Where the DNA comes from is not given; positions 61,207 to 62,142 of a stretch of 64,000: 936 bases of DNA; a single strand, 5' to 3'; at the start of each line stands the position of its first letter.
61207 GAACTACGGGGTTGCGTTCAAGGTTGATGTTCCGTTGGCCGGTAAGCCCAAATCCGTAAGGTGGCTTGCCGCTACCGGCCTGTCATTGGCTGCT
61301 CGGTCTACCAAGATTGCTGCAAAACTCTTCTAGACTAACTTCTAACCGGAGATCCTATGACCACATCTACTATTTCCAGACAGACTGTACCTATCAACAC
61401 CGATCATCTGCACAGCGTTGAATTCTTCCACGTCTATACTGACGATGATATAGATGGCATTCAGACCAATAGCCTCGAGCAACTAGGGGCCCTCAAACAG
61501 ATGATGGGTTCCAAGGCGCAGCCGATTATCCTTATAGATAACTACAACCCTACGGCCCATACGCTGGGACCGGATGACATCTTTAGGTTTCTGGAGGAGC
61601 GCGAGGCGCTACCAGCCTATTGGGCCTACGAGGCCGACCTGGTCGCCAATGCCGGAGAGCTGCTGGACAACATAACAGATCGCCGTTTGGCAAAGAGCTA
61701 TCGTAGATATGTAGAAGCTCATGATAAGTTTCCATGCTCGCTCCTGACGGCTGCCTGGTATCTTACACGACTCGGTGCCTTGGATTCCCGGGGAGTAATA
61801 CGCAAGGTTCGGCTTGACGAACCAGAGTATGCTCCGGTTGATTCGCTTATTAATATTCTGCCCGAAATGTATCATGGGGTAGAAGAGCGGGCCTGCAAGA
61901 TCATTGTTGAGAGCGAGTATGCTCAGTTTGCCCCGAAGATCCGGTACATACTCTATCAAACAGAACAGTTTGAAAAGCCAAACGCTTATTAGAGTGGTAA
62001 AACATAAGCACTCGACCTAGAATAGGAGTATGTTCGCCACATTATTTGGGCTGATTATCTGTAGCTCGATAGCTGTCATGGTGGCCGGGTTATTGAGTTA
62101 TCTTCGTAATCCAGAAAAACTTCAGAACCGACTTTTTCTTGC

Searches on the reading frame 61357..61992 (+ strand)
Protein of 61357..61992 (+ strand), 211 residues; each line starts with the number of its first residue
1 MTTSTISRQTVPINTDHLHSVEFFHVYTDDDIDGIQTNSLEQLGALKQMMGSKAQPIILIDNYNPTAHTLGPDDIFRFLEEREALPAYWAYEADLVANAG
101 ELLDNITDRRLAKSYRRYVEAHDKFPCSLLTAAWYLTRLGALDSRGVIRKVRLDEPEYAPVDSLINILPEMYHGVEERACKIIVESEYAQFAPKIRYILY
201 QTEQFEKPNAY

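Call 84: find_encoding_contigs(protein=window:61357-61992:+, flank=10000, max_places=1)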
Protein window:61357-61992:+ (211 aa): 3 contigs read that carry it; 1 place shown.
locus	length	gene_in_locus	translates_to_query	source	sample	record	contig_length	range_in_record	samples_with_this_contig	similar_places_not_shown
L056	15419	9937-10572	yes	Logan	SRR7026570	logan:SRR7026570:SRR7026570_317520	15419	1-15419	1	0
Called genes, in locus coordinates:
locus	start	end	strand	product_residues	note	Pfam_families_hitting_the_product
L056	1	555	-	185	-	?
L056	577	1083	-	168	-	-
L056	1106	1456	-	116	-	-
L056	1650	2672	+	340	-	-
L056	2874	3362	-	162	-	-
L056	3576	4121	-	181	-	-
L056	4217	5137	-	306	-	-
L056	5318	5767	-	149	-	-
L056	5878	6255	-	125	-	PF00072:Response_reg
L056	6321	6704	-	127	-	PF00072:Response_reg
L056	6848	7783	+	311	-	PF09924:LPG_synthase_C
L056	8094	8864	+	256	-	-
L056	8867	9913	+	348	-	-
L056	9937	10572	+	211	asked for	-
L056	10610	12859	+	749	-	PF16927:HisKA_7TM, PF00512:HisKA, PF02518:HATPase_c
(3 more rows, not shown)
